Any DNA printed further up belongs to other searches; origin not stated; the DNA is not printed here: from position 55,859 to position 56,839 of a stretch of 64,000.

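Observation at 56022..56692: Twin perfect SOS boxes in front of a ligase homologue whose catalytic residues are all replaced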

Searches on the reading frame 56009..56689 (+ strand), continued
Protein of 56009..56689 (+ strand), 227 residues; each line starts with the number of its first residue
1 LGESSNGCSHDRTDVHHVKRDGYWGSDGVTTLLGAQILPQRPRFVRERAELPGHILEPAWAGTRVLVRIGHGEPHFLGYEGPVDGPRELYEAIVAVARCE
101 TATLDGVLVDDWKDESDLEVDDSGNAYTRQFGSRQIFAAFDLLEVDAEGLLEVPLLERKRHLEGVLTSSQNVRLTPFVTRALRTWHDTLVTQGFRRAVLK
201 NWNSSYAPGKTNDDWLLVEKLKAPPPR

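Call 29: list_cluster_members(proteins=[P0134, P0136, P0137, P0138, P0139, P0141, P0143, P0157, P0160, P0122])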
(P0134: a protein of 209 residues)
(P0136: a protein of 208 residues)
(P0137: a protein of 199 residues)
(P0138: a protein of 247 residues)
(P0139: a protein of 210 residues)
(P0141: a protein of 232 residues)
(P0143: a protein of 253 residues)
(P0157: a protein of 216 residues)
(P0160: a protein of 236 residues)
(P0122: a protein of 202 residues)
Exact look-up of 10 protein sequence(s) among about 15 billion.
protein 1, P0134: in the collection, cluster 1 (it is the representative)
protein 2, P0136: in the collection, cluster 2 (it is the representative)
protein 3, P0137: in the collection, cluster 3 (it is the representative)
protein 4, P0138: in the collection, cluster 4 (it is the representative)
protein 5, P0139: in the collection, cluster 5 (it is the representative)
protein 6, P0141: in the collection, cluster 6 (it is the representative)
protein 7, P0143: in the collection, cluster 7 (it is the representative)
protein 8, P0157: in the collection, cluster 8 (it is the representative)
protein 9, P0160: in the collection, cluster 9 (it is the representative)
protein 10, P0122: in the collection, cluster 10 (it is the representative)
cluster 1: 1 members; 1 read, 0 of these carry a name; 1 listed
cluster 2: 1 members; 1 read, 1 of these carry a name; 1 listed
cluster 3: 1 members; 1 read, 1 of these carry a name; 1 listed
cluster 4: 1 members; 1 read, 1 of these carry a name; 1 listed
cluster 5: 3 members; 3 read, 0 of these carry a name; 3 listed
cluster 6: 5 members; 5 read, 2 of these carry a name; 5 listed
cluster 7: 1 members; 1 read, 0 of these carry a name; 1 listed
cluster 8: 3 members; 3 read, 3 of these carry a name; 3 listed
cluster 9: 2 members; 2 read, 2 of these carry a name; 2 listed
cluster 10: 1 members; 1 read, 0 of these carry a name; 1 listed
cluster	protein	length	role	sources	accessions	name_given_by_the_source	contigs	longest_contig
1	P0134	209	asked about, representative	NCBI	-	-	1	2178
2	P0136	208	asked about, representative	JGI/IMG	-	bifunctional non-homologous end joining protein LigD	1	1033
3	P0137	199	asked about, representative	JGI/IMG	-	ATP-dependent DNA ligase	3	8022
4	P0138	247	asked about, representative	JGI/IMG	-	hypothetical protein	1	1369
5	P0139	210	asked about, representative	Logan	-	-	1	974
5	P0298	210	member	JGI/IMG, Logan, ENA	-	-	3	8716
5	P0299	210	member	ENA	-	-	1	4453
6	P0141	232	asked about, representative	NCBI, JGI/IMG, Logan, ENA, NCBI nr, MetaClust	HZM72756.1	MAG TPA: hypothetical protein VFC71_05215 [Candidatus Polarisedimenticolia bacterium] | hypothetical protein [Candidatus Polarisedimenticolia bacterium] | \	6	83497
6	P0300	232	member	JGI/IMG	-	hypothetical protein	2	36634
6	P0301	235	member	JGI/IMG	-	-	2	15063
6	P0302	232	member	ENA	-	-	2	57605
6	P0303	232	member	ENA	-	-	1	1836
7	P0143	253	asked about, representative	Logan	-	-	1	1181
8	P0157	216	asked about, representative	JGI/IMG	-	bifunctional non-homologous end joining protein LigD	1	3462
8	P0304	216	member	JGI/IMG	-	bifunctional non-homologous end joining protein LigD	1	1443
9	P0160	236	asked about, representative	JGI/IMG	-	bifunctional non-homologous end joining protein LigD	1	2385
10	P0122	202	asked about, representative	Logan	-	-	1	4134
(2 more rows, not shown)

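Call 30: find_encoding_contigs(protein=P0141, flank=4000, max_places=3)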
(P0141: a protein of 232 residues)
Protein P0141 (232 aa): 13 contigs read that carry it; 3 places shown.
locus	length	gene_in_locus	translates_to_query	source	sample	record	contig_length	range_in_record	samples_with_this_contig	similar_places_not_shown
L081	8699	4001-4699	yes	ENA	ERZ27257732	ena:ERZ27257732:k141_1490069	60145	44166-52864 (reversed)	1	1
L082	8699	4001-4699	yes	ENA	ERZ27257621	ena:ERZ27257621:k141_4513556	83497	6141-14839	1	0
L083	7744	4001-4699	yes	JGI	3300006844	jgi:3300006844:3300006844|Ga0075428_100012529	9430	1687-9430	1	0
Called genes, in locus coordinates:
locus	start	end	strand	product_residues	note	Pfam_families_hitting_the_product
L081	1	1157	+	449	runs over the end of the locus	PF01743:PolyA_pol, PF12627:PolyA_pol_RNAbd, PF01966:HD, PF13735:tRNA_NucTran2_2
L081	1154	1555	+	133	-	PF13428:TPR_14 (faint), PF13432:TPR_16, PF14559:TPR_19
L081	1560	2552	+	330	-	PF01073:3Beta_HSD (weak), PF01370:Epimerase, PF02719:Polysacc_synt_2 (faint), PF04321:RmlD_sub_bind, PF13460:NAD_binding_10 (weak), PF16363:GDP_Man_Dehyd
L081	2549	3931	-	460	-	PF07690:MFS_1 (weak), PF11700:ATG22, PF07690:MFS_1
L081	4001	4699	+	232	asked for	PF01068:DNA_ligase_A_M (weak)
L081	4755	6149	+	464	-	-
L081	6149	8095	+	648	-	PF00582:Usp, PF00535:Glycos_transf_2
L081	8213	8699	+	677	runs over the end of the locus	PF02595:Gly_kinase, PF00730:HhH-GPD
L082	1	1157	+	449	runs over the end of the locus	PF01743:PolyA_pol, PF12627:PolyA_pol_RNAbd, PF01966:HD, PF13735:tRNA_NucTran2_2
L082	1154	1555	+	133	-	PF13428:TPR_14 (faint), PF13432:TPR_16, PF14559:TPR_19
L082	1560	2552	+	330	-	PF01073:3Beta_HSD (weak), PF01370:Epimerase, PF02719:Polysacc_synt_2 (faint), PF04321:RmlD_sub_bind, PF13460:NAD_binding_10 (weak), PF16363:GDP_Man_Dehyd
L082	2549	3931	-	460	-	PF07690:MFS_1 (weak), PF11700:ATG22, PF07690:MFS_1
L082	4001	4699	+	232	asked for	PF01068:DNA_ligase_A_M (weak)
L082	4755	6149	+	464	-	-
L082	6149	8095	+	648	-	PF00582:Usp, PF00535:Glycos_transf_2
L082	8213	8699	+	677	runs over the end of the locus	PF02595:Gly_kinase, PF00730:HhH-GPD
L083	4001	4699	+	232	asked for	PF01068:DNA_ligase_A_M (weak)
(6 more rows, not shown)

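Call 33: find_encoding_contigs(protein=P0122, flank=3000, max_places=2)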
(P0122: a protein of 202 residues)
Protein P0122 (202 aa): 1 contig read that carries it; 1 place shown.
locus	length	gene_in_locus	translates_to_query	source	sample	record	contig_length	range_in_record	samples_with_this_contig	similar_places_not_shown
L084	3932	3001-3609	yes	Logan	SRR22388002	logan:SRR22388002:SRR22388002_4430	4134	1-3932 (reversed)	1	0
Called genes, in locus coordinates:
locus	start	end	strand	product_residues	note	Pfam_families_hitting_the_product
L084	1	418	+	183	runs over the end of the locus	PF02834:LigT_PEase, PF13563:2_5_RNA_ligase2, PF02834:LigT_PEase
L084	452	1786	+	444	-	PF25145:NfeD1b_N, PF00574:CLP_protease, PF24961:NfeD_membrane, PF01957:NfeD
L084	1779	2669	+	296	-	PF01145:Band_7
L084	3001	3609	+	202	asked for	PF01068:DNA_ligase_A_M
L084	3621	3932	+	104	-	?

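Call 39: fold_search(model_id=the predicted structure, library=pdb)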
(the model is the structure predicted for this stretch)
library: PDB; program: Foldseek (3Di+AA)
matches with E <= 10: 244; with E <= 0.001: 39
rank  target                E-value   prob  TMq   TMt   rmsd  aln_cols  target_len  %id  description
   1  9dfa                  5.1e-07  1.00  0.44  0.17  13.5       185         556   20  Thermococcus gammatolerans DNA Ligase (released 2026-03-18)
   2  3rr5                  9.8e-07  1.00  0.42  0.16  13.8       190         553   19  DNA ligase from the archaeon Thermococcus sp. 1519 (released 2012-04-11)
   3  6wbo                  3.4e-06  1.00  0.44  0.17  13.1       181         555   20  DNA-Ligase from Thermococcus gammatolerans (released 2021-05-05)
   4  2cfm                  6.6e-06  1.00  0.44  0.17  12.8       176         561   18  ATP-DEPENDENT DNA LIGASE FROM PYROCOCCUS FURIOSUS (released 2006-07-12)
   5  9df9                  7.5e-06  1.00  0.43  0.16  13.1       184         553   21  Thermococcus gammatolerans DNA Ligase (released 2026-03-18)
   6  6p0d_A                1.9e-05  1.00  0.46  0.16   8.8       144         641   17  Human DNA Ligase 1 (E346A/E592A) Bound to an Adenylated, hydroxyl terminated DNA nick (released 2019-12-11)
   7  7l35_A                2.6e-05  1.00  0.46  0.16   8.1       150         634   18  Human DNA Ligase 1 - R771W nicked DNA complex (released 2021-01-13)
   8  4eq5                  3.3e-05  1.00  0.44  0.18  12.9       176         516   19  DNA ligase from the archaeon Thermococcus sibiricus (released 2012-05-09)
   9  6q1v_A                4.5e-05  1.00  0.46  0.16   8.1       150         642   18  Human DNA Ligase 1 (E592R) Bound to an Adenylated, hydroxyl terminated DNA nick (released 2019-12-11)
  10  6p09_A                5.7e-05  1.00  0.46  0.16   8.1       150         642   18  Human DNA Ligase 1 Bound to an Adenylated, dideoxy Terminated DNA nick with 200 mM Mg2+ (released 2019-12-11)
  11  7kr4_A                6.8e-05  1.00  0.44  0.15   8.4       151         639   18  Human DNA Ligase 1(E346A/E592A) Bound to a nicked DNA substrate control duplex (released 2021-02-03)
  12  6p0b_A                7.7e-05  1.00  0.46  0.16   8.1       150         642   18  Human DNA Ligase 1 (E346A/E592A) Bound to an Adenylated, dideoxy Terminated DNA nick with 200 mM Mg2+ (released 2019-12-11)
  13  8v1v_A                8.7e-05  1.00  0.45  0.15   8.4       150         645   18  Human DNA Ligase I F872L bound to adenylated nicked DNA (released 2025-07-02)
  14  6p0a_A                9.2e-05  1.00  0.45  0.16   8.0       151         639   18  Human DNA Ligase 1 Bound to an Adenylated, dideoxy Terminated DNA nick with 2 mM Mg2+ (released 2019-12-11)
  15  8v1w_A                9.8e-05  1.00  0.46  0.16   8.0       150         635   18  Human DNA Ligase I F872A bound to adenylated nicked DNA (released 2025-07-02)
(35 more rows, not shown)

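Call 53: search_protein_families(library=padloc, proteins=[window:56093-56689:+], max_evalue=1)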
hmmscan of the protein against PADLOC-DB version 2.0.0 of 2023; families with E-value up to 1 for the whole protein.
window:56093-56689:+ (199 aa): 0 families

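Call 54: search_protein_families(library=phrogs, proteins=[window:56093-56689:+], max_evalue=1)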
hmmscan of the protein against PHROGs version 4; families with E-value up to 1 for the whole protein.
window:56093-56689:+ (199 aa): 1 family
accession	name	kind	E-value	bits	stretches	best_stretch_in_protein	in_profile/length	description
phrog_114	-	DNA, RNA and nucleotide metabolism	0.035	13.6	1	108-187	328-413/634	ATP-dependent DNA ligase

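Call 63: search_protein_families(library=pfam, proteins=[L084:3621-3932:+, L082:4755-6146:+], max_evalue=0.01)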
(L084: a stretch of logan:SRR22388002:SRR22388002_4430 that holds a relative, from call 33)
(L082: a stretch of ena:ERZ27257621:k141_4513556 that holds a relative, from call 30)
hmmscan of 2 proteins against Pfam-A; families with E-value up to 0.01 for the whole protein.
L084:3621-3932:+ (104 aa): 1 family
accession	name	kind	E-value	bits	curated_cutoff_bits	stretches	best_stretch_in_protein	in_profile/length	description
PF02812.23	ELFV_dehydrog_N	-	4.4e-23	81.9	25.3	1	46-104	2-60/129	Glu/Leu/Phe/Val dehydrogenase, dimerisation domain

L082:4755-6146:+ (464 aa): 1 family
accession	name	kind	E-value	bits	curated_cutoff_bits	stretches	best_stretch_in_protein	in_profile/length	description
PF00535.33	Glycos_transf_2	-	0.00054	20.4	23.3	0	108-173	65-126/168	Glycosyl transferase family 2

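Call 70: find_homologous_proteins(query=A6, max_evalue=0.00001)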
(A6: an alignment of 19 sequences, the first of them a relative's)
Query A6 (19 sequences) (232 aa, profile of the alignment): 1557 proteins with E <= 0.00001 among 8000 candidates; the best 120 are listed.
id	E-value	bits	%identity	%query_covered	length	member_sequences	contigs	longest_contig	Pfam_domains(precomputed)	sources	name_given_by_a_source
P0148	3.3e-77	277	42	97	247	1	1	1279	PF01068.27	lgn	-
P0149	7.7e-77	276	41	94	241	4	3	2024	PF01068.27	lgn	-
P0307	1.8e-76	275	45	95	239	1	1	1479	PF01068.27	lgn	-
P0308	3.0e-76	274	39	95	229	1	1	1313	PF01068.27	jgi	jgi:ATP-dependent DNA ligase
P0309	6.3e-76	273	45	95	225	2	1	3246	PF01068.27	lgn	-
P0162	7.2e-76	273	40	95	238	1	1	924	PF01068.27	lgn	-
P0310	1.0e-75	272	44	95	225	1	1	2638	PF01068.27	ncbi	-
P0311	1.1e-75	272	45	95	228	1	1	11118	PF01068.27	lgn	-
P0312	1.6e-75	272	44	95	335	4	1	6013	PF01068.27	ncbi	-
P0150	1.6e-75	272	46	95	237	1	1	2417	PF01068.27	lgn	-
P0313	1.7e-75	272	43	94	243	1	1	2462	PF01068.27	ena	-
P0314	2.8e-75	271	43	96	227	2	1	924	PF01068.27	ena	-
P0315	3.8e-75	271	45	98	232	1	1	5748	PF01068.27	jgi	jgi:hypothetical protein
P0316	4.2e-75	270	41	95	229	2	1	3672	PF01068.27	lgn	-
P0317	5.2e-75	270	44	95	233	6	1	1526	PF01068.27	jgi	jgi:ATP-dependent DNA ligase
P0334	5.2e-74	267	46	98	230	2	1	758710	PF01068.27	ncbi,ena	-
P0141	8.2e-74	266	100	100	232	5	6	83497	PF01068.27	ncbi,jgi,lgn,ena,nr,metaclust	ncbi:MAG TPA: hypothetical protein VFC71_05215 [Candidatus Polarisedimenticolia bacterium]|nr:hypoth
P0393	9.7e-73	263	39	89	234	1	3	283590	PF01068.27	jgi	jgi:ATP-dependent DNA ligase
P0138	1.2e-72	262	35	90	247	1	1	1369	PF01068.27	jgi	jgi:hypothetical protein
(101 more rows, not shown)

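Call 71: find_encoding_contigs(protein=P0334, flank=5000, max_places=2)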
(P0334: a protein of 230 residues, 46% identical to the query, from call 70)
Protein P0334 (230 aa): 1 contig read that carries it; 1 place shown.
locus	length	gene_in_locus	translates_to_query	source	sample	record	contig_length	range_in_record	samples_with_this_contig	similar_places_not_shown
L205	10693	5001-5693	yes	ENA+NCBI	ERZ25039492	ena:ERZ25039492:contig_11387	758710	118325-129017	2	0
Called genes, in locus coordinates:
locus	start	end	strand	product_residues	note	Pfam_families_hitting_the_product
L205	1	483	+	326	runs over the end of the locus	PF00682:HMGL-like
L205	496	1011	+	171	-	PF01844:HNH, PF14279:HNH_5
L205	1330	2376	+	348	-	PF01743:PolyA_pol, PF12627:PolyA_pol_RNAbd, PF01966:HD, PF13735:tRNA_NucTran2_2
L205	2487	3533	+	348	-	PF01073:3Beta_HSD, PF01370:Epimerase, PF02719:Polysacc_synt_2, PF04321:RmlD_sub_bind, PF05368:NmrA (weak), PF07993:NAD_binding_4 (faint), PF13460:NAD_binding_10 (weak), PF16363:GDP_Man_Dehyd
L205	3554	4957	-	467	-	PF07690:MFS_1, PF13347:MFS_2, PF11700:ATG22, PF07690:MFS_1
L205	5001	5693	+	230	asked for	PF01068:DNA_ligase_A_M (weak)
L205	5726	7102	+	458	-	-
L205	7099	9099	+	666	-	PF00582:Usp, PF00535:Glycos_transf_2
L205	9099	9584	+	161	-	PF00583:Acetyltransf_1, PF13508:Acetyltransf_7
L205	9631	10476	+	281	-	PF02595:Gly_kinase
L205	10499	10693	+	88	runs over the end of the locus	PF02595:Gly_kinase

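Call 72: find_encoding_contigs(protein=P0393, flank=5000, max_places=2)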
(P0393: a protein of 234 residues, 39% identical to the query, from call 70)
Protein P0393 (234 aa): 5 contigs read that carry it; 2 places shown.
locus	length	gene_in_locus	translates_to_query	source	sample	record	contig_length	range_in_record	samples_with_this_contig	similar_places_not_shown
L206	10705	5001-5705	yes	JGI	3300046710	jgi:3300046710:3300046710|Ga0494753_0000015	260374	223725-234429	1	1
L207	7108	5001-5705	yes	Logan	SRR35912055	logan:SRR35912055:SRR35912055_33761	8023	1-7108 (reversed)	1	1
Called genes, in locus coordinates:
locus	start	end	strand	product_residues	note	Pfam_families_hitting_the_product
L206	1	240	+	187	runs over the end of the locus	PF01796:OB_ChsH2_C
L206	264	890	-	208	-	-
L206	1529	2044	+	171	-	PF01844:HNH, PF14279:HNH_5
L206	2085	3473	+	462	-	PF01743:PolyA_pol, PF12627:PolyA_pol_RNAbd, PF01966:HD, PF13735:tRNA_NucTran2_2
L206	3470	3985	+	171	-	PF14559:TPR_19 (weak)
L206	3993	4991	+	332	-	PF01073:3Beta_HSD (weak), PF01370:Epimerase, PF02719:Polysacc_synt_2 (faint), PF04321:RmlD_sub_bind, PF13460:NAD_binding_10 (weak), PF16363:GDP_Man_Dehyd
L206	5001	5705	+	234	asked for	PF01068:DNA_ligase_A_M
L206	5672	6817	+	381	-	-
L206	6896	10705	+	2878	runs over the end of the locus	PF10091:Glycoamylase, PF06165:GH94_b-supersand, PF17167:Glyco_hydro_94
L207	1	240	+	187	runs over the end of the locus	PF01796:OB_ChsH2_C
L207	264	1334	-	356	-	-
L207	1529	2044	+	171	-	PF01844:HNH, PF14279:HNH_5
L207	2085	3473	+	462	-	PF01743:PolyA_pol, PF12627:PolyA_pol_RNAbd, PF01966:HD, PF13735:tRNA_NucTran2_2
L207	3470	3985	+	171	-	PF14559:TPR_19 (weak)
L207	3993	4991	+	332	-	PF01073:3Beta_HSD (weak), PF01370:Epimerase, PF02719:Polysacc_synt_2 (faint), PF04321:RmlD_sub_bind, PF13460:NAD_binding_10 (weak), PF16363:GDP_Man_Dehyd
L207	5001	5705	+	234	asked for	PF01068:DNA_ligase_A_M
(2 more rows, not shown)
